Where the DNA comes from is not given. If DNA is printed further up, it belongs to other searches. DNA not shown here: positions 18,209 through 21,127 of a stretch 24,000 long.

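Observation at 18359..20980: GlpX-like FBPase fold with substituted metal/catalytic residues fused to a long TPR-like region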

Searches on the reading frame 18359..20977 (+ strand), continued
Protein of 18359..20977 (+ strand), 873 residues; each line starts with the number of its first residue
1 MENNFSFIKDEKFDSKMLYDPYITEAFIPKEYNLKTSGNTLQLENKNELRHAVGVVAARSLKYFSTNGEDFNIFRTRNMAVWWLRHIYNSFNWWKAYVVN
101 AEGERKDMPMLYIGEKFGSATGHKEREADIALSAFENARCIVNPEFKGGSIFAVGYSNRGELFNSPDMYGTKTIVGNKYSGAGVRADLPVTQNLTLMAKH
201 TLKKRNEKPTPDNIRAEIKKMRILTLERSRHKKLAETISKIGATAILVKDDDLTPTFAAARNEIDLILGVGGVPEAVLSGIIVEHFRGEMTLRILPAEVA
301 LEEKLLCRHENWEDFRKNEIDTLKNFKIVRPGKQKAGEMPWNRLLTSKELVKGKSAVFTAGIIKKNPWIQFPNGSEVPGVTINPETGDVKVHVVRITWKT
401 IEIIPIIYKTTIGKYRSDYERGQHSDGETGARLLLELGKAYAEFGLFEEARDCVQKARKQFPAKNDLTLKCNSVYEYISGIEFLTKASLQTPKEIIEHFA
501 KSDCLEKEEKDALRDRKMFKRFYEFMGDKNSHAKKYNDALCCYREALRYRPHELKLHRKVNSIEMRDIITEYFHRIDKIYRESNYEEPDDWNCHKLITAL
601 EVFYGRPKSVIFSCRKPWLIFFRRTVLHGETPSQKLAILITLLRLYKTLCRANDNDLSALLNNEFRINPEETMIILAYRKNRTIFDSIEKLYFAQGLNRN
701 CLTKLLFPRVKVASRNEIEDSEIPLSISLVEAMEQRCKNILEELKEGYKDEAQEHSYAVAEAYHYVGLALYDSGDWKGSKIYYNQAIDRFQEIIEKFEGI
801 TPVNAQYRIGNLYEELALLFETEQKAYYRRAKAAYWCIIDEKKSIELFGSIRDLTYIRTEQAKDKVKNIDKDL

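Call 54: find_related_loci(query=A1, collection=genome_contigs, flank=3000)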
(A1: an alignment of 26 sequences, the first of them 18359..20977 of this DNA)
Query A1 (873 aa) in genome_contigs; peptide patterns used: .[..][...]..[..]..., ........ (x = any residue, [..] = any of these).
132 stretches matched a pattern; 80 encode a relative of the query (tblastn E <= 1e-3); 69 distinct loci.
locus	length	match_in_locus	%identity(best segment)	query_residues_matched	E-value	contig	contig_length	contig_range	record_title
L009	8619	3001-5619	85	1-873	0e+0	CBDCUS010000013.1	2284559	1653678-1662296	MAG: Candidatus Scalinduaceae bacterium isolate 06c2e644-e4ca-4b95-b966-bf5aaa188cb2 genome assembly, contig: contig_13,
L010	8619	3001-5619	77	1-873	0e+0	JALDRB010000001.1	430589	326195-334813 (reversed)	MAG: Candidatus Scalindua sp. isolate RBC_AMX3 BC1.64.fa-1, whole genome shotgun sequence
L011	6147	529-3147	66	1-873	0e+0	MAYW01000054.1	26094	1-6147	MAG: Candidatus Scalindua rubra isolate BSI-1 SCARUB_contig000054, whole genome shotgun sequence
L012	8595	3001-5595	65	6-873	0e+0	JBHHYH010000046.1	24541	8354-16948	MAG: Candidatus Scalinduaceae bacterium isolate Maj_2_bin.64 NODE_902_length_24541_cov_31.726170, whole genome shotgun s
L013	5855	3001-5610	62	4-873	0e+0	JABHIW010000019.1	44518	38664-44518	MAG: Candidatus Scalindua sp. isolate SI037_bin72 k141_2826733, whole genome shotgun sequence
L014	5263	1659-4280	63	1-873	0e+0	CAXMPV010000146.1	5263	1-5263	MAG: uncultured Thermodesulfobacteriota bacterium isolate 07C-BC-St04_bin.21.strict genome assembly, contig: NODE_146_le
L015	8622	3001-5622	62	1-873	0e+0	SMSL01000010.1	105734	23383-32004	Candidatus Brocadiaceae bacterium S225 S225a_contig00010, whole genome shotgun sequence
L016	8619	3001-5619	62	1-873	0e+0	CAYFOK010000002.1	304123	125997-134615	MAG TPA_asm: uncultured Candidatus Scalindua sp. isolate ERP019367_co2_59 genome assembly, contig: NODE_29_length_304123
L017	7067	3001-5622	62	1-873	0e+0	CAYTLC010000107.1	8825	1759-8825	MAG TPA_asm: uncultured Candidatus Scalindua sp. isolate binchicken_co65_322 genome assembly, contig: NODE_30137_length_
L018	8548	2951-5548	64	5-873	0e+0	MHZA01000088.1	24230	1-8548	MAG: Planctomycetes bacterium RIFCSPLOWO2_12_FULL_40_19 rifcsplowo2_12_scaffold_3261, whole genome shotgun sequence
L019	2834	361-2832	64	5-830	0e+0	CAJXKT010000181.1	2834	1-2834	TPA_asm: uncultured bacterium isolate SRR1509794_bin.7_MetaBAT_v2.12.1_MAG genome assembly, contig: NODE_2338_length_283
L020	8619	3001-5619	61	1-873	0e+0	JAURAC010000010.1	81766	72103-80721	MAG: Candidatus Subterrananammoxibius californiae isolate Bin_309 NODE_10_length_81766_cov_20.531116, whole genome shotg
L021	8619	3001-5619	62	2-873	0e+0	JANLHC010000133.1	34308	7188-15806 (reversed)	MAG: Candidatus Scalindua sp. isolate P6-7 k99_350578, whole genome shotgun sequence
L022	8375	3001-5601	61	5-873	0e+0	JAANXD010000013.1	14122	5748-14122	MAG: Candidatus Scalindua arabica isolate SuakinDeep_MAG55_1 MAG551_13, whole genome shotgun sequence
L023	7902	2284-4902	62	1-873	0e+0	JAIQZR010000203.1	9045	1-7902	MAG: Candidatus Scalindua sp. isolate OFTM180 OFTM180_202, whole genome shotgun sequence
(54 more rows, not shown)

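Call 72: predict_structure(alignment_id=A2)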
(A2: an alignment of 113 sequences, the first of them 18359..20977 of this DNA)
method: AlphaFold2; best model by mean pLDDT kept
length: 873 residues; sequences in the alignment: 113
mean_pLDDT: 85.5   pTM: 0.85
mean pLDDT of the five models: 85.5, 84.7, 84.5, 82.6, 80.5
residues with pLDDT >= 90: 489; 70-90: 255; 50-70: 111; < 50: 18
segments of 3 or more residues with pLDDT < 50: 121-123, 507-513, 726-728
pLDDT, mean of each block of 10 residues (from residue 1): 76 81 92 81 87 89 62 62 75 76 68 70 66 75 65 91 91 95 96 98 95 97 94 96 92 89 94 94 93 95 92 91 89 93 95 89 89 89 93 91 95 92 73 91 89 89 73 86 70 72 59 63 86 92 91 89 94 95 90 96 90 92 89 87 93 92 94 93 82 92 94 61 50 54 53 72 89 95 93 87 93 96 96 97 92 91 94 85
secondary structure, 60 per line:
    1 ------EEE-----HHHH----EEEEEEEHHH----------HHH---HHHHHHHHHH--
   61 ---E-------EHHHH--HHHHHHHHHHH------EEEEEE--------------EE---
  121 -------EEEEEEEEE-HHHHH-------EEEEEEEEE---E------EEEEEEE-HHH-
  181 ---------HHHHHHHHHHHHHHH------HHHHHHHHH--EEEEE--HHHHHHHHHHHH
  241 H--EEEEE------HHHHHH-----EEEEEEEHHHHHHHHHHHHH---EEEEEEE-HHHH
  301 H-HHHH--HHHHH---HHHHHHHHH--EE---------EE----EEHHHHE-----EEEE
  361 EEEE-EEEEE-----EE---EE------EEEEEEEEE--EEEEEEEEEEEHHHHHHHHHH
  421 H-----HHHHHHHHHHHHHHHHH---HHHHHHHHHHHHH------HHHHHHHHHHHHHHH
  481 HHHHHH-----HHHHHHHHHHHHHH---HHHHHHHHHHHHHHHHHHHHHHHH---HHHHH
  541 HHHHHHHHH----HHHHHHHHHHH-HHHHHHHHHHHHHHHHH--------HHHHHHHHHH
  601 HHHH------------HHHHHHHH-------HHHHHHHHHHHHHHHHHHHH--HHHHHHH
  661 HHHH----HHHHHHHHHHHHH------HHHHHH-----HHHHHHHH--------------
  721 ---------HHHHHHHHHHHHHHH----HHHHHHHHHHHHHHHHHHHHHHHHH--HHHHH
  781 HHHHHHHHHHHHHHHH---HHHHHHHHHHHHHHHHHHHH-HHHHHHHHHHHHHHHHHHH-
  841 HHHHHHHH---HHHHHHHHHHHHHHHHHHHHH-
elements in order (helices of 4 or more, strands of 3 or more residues): E7-9 H15-18 E23-29 H49-58 H73-76 H79-89 E96-101 E128-136 H138-142 E150-158 E169-175 H190-204 H211-219 E222-226 H229-241 E244-248 H255-260 E266-272 H273-285 E289-295 H297-301 H303-306 H309-313 H317-325 H347-350 E357-364 E366-370 E389-397 E400-410 H411-421 H427-443 H447-459 H466-486 H492-505 H509-532 H536-549 H554-564 H566-582 H591-604 H617-624 H632-651 H654-664 H669-681 H688-693 H699-706 H730-744 H749-773 H776-796 H800-819 H821-839 H841-848 H852-872

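Call 74: fold_search(model_id=the predicted structure, library=pdb)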
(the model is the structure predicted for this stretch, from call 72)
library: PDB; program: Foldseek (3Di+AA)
matches with E <= 10: 1240; with E <= 0.001: 32
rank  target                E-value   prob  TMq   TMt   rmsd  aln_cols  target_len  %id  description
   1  3roj_B                1.2e-16  1.00  0.33  0.78   4.4       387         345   23  D-fructose 1,6-bisphosphatase class 2/sedoheptulose 1,7-bisphosphatase of Synechocystis sp. PCC 6803 (released 2012-05-02)
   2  3rpl_B                2.0e-16  1.00  0.33  0.78   4.6       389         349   23  D-fructose 1,6-bisphosphatase class 2/sedoheptulose 1,7-bisphosphatase of Synechocystis sp. PCC 6803 in complex with F (released 2012-05-02)
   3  3roj_A                2.6e-16  1.00  0.33  0.78   4.5       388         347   23  D-fructose 1,6-bisphosphatase class 2/sedoheptulose 1,7-bisphosphatase of Synechocystis sp. PCC 6803 (released 2012-05-02)
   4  5a5l                  3.1e-16  1.00  0.33  0.80   4.3       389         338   21  Structure of dual function FBPase SBPase from Thermosynechococcus elongatus (released 2015-10-14)
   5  3roj_D                4.2e-16  1.00  0.32  0.77   4.5       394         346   22  D-fructose 1,6-bisphosphatase class 2/sedoheptulose 1,7-bisphosphatase of Synechocystis sp. PCC 6803 (released 2012-05-02)
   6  7txg_D                7.5e-16  1.00  0.30  0.76   4.3       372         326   21  Structure of the Class II Fructose-1,6-Bisphosphatase from Francisella tularensis with native Mn++ divalent cation and (released 2023-06-28)
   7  3d1r                  1.0e-15  1.00  0.32  0.82   4.1       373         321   21  Structure of E. coli GlpX with its substrate fructose 1,6-bisphosphate (released 2008-12-23)
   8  2r8t                  1.0e-15  1.00  0.33  0.85   3.7       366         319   22  Crystal structure of the fructose 1,6-bisphosphatase GlpX from E.coli in the complex with fructose 1,6-bisphosphate (released 2008-08-19)
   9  3bih                  1.0e-15  1.00  0.32  0.81   4.3       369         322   21  Crystal structure of fructose-1,6-bisphosphatase from E.coli GlpX (released 2008-12-09)
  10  3big                  1.1e-15  1.00  0.32  0.83   3.9       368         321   20  Crystal structure of the fructose-1,6-bisphosphatase GlpX from E.coli in complex with inorganic phosphate (released 2008-12-09)
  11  7txa_D                1.7e-15  1.00  0.29  0.72   5.7       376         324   22  Structure of the Class II Fructose-1,6-Bisphophatase from Francisella tularensis complexed with native metal cofactor  (released 2023-06-28)
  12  7txa_1                2.7e-15  1.00  0.30  0.75   5.2       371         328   23  Structure of the Class II Fructose-1,6-Bisphophatase from Francisella tularensis complexed with native metal cofactor  (released 2023-06-28)
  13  8g5w_D                4.7e-15  1.00  0.31  0.78   4.5       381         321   21  Structure of the Class II Fructose-1,6-Bisphophatase from Francisella tularensis complexed with native metal cofactor  (released 2023-06-28)
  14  8g5x_D                7.8e-15  1.00  0.29  0.74   5.4       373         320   22  Structure of the Class II Fructose-1,6-Bisphophatase from Francisella tularensis complexed with native metal cofactor  (released 2023-06-28)
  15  6ayv_A                1.3e-14  1.00  0.31  0.79   4.5       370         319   22  Crystal structure of fructose-1,6-bisphosphatase T84A from Mycobacterium tuberculosis (released 2018-03-14)
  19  7js3_A                4.1e-14  1.00  0.29  0.73   5.8       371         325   23  Structure of the Class II Fructose-1,6-Bisphophatase from Francisella tularensis (released 2020-11-04)
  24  1ni9                  2.8e-12  1.00  0.28  0.78   4.5       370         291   20  2.0 A structure of glycerol metabolism protein from E. coli (released 2003-07-15)
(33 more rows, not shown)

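Call 79: list_cluster_members(proteins=[P0153, P0195, P0216, P0256, P0143, P0155, P0205, P0245, P0157, P0204])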
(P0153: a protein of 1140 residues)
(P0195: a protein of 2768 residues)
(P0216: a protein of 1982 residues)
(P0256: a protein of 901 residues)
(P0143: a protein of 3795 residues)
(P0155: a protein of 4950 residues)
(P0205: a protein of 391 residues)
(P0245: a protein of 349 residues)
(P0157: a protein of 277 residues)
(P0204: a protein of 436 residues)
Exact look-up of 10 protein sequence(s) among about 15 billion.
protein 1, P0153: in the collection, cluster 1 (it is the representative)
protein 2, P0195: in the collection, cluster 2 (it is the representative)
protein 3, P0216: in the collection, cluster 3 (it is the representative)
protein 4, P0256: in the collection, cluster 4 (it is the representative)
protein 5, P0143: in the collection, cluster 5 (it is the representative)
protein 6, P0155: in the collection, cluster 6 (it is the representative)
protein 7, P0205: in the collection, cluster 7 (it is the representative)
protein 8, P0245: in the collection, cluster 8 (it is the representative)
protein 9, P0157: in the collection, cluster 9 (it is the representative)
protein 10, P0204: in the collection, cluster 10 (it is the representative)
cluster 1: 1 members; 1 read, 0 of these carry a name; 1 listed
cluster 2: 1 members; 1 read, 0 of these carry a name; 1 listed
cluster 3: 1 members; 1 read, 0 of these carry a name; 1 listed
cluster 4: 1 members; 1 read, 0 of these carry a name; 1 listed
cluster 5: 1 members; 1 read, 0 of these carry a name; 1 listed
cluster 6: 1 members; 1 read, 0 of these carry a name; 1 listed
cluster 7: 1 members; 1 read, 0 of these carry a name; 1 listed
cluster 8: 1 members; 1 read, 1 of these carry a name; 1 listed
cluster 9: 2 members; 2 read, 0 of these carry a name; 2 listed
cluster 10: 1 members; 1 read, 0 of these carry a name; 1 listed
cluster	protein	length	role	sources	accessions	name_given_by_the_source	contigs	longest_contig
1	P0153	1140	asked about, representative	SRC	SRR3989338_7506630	-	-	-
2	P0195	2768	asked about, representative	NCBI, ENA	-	-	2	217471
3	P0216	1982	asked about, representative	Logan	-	-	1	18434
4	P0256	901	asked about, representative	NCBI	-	-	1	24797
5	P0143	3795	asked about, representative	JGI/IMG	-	-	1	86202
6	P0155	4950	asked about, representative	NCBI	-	-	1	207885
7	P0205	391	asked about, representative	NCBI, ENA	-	-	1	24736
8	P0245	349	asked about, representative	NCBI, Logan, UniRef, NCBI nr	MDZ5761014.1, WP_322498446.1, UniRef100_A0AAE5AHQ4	fructose-bisphosphatase class II family protein [Lyticum sinuosum] | Fructose-1,6-bisphosphatase n=1 Tax=Lyticum sinuosum TaxID=1332059 RepID=A0AAE5AHQ4_9RICK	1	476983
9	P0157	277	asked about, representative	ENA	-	-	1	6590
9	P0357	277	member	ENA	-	-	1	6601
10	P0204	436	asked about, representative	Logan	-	-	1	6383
